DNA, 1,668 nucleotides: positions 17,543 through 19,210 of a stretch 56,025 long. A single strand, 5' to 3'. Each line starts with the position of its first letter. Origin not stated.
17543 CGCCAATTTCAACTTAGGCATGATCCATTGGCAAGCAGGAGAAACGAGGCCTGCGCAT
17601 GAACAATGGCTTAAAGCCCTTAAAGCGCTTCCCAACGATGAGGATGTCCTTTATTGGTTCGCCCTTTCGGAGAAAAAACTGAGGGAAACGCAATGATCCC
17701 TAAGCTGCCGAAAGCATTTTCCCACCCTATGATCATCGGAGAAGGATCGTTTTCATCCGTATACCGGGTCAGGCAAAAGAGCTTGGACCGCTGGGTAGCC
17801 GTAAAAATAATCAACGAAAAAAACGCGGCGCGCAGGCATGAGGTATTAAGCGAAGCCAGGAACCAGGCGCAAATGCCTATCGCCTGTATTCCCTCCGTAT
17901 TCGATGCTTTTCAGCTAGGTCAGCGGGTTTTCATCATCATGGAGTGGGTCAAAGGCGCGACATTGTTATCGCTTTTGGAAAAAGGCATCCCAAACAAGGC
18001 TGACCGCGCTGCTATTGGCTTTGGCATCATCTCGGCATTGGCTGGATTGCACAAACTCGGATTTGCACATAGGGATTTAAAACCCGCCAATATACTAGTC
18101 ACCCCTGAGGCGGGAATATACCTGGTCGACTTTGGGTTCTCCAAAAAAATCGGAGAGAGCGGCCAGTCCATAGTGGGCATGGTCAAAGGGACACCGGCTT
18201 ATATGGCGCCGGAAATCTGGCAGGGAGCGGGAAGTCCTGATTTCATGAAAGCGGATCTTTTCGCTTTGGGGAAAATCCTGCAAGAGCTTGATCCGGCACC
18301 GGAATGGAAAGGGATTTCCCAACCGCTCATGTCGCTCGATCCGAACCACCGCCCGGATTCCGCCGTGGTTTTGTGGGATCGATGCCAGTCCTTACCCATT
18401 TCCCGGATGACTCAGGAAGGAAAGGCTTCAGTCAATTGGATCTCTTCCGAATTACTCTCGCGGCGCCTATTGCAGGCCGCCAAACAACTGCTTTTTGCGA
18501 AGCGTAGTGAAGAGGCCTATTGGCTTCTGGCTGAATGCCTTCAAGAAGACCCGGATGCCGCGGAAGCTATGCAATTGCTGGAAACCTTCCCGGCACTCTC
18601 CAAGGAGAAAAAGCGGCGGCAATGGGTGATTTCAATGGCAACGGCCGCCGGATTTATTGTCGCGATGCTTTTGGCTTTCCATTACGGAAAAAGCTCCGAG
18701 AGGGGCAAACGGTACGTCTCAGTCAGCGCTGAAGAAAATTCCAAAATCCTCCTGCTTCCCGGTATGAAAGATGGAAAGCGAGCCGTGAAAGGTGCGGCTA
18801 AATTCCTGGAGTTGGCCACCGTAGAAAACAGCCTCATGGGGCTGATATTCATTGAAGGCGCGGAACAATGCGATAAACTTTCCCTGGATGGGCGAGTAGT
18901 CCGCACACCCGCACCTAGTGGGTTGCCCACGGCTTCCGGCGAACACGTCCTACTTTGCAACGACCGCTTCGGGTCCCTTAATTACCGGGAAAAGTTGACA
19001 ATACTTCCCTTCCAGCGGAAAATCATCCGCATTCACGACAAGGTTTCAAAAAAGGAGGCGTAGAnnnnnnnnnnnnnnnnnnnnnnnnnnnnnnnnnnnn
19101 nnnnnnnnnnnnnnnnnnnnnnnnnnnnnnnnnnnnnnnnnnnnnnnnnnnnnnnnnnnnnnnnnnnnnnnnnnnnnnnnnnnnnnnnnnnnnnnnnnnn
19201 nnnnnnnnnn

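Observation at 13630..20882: Self-contained sigma-54 circuit: a -24/-12 promoter, five envelope proteins of unknown family, a Hanks kinase and an FHA-GAF-AAA+ activator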

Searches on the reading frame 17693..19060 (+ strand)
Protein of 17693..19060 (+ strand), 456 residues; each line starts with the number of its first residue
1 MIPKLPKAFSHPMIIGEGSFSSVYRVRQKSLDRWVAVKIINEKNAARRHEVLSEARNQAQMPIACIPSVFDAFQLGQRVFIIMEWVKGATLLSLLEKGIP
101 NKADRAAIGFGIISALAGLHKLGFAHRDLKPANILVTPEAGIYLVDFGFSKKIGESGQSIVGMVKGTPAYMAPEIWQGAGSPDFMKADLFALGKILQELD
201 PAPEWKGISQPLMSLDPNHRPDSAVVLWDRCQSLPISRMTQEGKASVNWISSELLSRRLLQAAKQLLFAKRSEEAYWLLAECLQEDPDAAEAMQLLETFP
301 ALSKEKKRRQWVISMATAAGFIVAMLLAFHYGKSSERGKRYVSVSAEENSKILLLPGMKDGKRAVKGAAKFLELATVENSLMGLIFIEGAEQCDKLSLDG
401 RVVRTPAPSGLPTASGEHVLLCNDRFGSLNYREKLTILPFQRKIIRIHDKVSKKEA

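Call 10: search_protein_families(library=pfam, proteins=[window:17693-19060:+], max_evalue=0.01)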
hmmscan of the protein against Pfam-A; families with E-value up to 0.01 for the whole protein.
window:17693-19060:+ (456 aa): 7 families
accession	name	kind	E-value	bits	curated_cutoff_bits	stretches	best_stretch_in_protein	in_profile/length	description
PF00069.31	Pkinase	-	3.4e-37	128.7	31.7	1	13-288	5-249/263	Protein kinase domain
PF07714.23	PK_Tyr_Ser-Thr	-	2.4e-20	73.3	23.1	1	15-199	7-197/258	Protein tyrosine and serine/threonine kinase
PF03109.22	ABC1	-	6e-09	35.8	22.9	1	57-156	123-220/244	ABC1 atypical kinase-like domain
PF01636.29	APH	-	1e-07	32.4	23.2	1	17-122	7-110/239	Phosphotransferase enzyme family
PF14531.12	Kinase-like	-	0.0004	20.2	25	1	102-180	144-217/289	Kinase-like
PF06293.20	Kdo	-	0.0014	18.6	21.3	1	72-148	85-167/207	Lipopolysaccharide kinase (Kdo/WaaP) family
PF17667.7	Pkinase_fungal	-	0.0068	15.6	24.1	0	113-178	296-367/387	Fungal protein kinase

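Call 11: search_protein_families(library=ncbifam, proteins=[window:17693-19060:+], max_evalue=0.01)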
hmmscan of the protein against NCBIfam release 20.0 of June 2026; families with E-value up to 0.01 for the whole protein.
window:17693-19060:+ (456 aa): 20 families
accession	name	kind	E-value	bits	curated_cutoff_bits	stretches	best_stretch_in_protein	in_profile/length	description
NF033483.0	PknB_PASTA_kin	equivalog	5.3e-34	118.2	450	1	15-199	15-201/563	Stk1 family PASTA domain-containing Ser/Thr kinase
NF047741.1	antiphage_MADS6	equivalog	6.4e-24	84.4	460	2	108-199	304-396/612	methylation-associated defense system protein kinase MAD6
NF052427.1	StpK7MSMEG_1200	equivalog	1.4e-23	83.2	900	1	13-198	13-201/601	serine/threonine protein kinase StpK7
NF038150.1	lanthi_synth_IV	equivalog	1.2e-18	66.8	650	1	62-197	251-387/851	class IV lanthionine synthetase LanL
NF043056.1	T4SS_LegK1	equivalog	9.6e-15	54.1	550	1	33-199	107-283/516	Dot/Icm T4SS effector kinase LegK1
NF038151.1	lanthi_synth_III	equivalog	2.8e-14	52.5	575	1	63-197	283-420/833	class III lanthionine synthetase LanKC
TIGR03903.1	TOMM_kin_cyc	equivalog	8.3e-14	50.4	705.75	1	35-198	6-181/1267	TOMM system kinase/cyclase fusion protein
NF009651.0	PRK13184.1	equivalog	6.3e-13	47.6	839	1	14-197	9-222/932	serine/threonine-protein kinase PknD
NF053615.1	SerThrKinAfsKStmc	equivalog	5.6e-12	45.1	1300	1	100-196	110-203/809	protein serine/threonine kinase AfsK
NF033442.0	BREX_PglW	equivalog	1.8e-10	39.3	990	1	12-176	517-680/1391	BREX system serine/threonine kinase PglW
TIGR03724.2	arch_bud32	equivalog_domain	1e-08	34.9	125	1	66-152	57-133/193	KEOPS complex kinase/ATPase Bud32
NF011463.0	PRK14879.1-4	equivalog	4.3e-08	32.9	188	1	47-151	67-161/237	Kae1-associated kinase Bud32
NF058632.1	SerThrKinPrkT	equivalog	2.3e-07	30.1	280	1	15-155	29-170/322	serine/threonine protein kinase PrkT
NF011460.0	PRK14879.1-1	equivalog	3.5e-07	29.6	199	1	76-154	83-161/232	Kae1-associated kinase Bud32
NF011464.0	PRK14879.1-7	equivalog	1.4e-06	28.2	246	1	46-150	48-149/221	Kae1-associated kinase Bud32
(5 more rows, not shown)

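Call 91: search_protein_families(library=padloc, proteins=[window:17693-19060:+], max_evalue=0.001)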
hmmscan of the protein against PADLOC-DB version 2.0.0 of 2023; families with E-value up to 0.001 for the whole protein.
window:17693-19060:+ (456 aa): 35 families (the best 25 are shown)
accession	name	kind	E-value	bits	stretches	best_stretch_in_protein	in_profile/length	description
PDLC04138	mad6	-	1.4e-42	144.5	1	14-288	58-298/659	mads_6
PDLC04042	PD-T4-6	-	1.8e-38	130.9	1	13-198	15-204/292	-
PDLC04053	PD-T4-6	-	1e-37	128.3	1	15-199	17-204/311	-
PDLC04061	PD-T4-6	-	1e-34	119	1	14-199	23-216/510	-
PDLC04060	PD-T4-6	-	3.8e-31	106.5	1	15-199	16-202/486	-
PDLC04047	PD-T4-6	-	4.2e-31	106.2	1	9-199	12-205/327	-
PDLC04043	PD-T4-6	-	1.5e-30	104.7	1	14-198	22-209/452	-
PDLC04054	PD-T4-6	-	2.8e-28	97.4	1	15-199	18-206/347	-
PDLC04057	PD-T4-6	-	6.2e-28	96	1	13-199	14-203/443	-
PDLC04052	PD-T4-6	-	2.1e-27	94.5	1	14-199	16-209/496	-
PDLC04039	PD-T4-6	-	2.2e-27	94.2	1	14-198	21-207/458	-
PDLC04064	PD-T4-6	-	3.9e-27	93.2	1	15-198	28-212/369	-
PDLC04048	PD-T4-6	-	2.8e-24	84.1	1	15-199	18-205/354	-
PDLC04040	PD-T4-6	-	6.4e-24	82.6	1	14-199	1-198/547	-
PDLC01088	C3a189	-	6.8e-22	75.8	1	14-199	4-201/840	kinase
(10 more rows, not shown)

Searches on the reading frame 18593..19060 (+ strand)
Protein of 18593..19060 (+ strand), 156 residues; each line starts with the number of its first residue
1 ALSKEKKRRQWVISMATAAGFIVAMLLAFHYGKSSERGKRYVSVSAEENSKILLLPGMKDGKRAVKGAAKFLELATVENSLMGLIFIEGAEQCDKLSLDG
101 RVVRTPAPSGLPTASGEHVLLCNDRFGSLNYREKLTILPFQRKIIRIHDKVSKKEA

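Call 81: search_protein_families(library=pfam, alignment_id=A7, max_evalue=1)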
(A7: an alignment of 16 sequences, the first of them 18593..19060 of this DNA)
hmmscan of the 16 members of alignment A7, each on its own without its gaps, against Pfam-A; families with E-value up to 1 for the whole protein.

A. member 1, window:18593-19060:+ (156 aa): 3 families
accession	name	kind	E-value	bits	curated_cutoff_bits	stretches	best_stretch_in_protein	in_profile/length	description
PF09913.15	DUF2142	-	0.052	12.8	30.1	1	5-53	236-284/395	Predicted membrane protein (DUF2142)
PF19258.4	KxYKxGKxW_sig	-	0.076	13.4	23.6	1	7-29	11-33/41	KxYKxGKxW signal peptide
PF10693.14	DUF2499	-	0.15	12.8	22.1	1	10-38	6-34/89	Protein of unknown function (DUF2499)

B. families by the number of members that match (of 16 scanned): 11 families
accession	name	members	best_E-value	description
PF06832.18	BiPBP_C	2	0.0088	Penicillin-Binding Protein C-terminus Family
PF09716.15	ETRAMP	2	0.054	Malarial early transcribed membrane protein (ETRAMP)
PF19258.4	KxYKxGKxW_sig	2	0.076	KxYKxGKxW signal peptide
PF11859.13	DUF3379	2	0.18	Protein of unknown function (DUF3379)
PF09913.15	DUF2142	1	0.052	Predicted membrane protein (DUF2142)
PF06305.16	LapA_dom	1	0.063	Lipopolysaccharide assembly protein A domain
PF20187.3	DUF6550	1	0.068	Family of unknown function (DUF6550)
PF15420.11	Abhydrolase_9_N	1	0.078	Alpha/beta-hydrolase family N-terminus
PF10693.14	DUF2499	1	0.15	Protein of unknown function (DUF2499)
PF17609.7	HCMV_UL124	1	0.16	Family of unknown function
PF16188.10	Peptidase_M24_C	1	0.31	C-terminal region of peptidase_M24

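Call 82: search_solved_structures(query=A7, max_evalue=10)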
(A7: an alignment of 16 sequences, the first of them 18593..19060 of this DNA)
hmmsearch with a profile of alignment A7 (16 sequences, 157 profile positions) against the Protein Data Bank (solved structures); distinct sequences matched with E-value up to 10: 3.
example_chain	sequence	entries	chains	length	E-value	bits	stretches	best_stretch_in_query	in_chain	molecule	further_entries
1wln_A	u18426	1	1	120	0.28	14.2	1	79-128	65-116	Afadin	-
5fu5_A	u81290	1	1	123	0.37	13.9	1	82-125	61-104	CBM77-RFPL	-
9lut_G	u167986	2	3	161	0.59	13.2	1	119-147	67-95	Photosystem I reaction center subunit V, chloroplastic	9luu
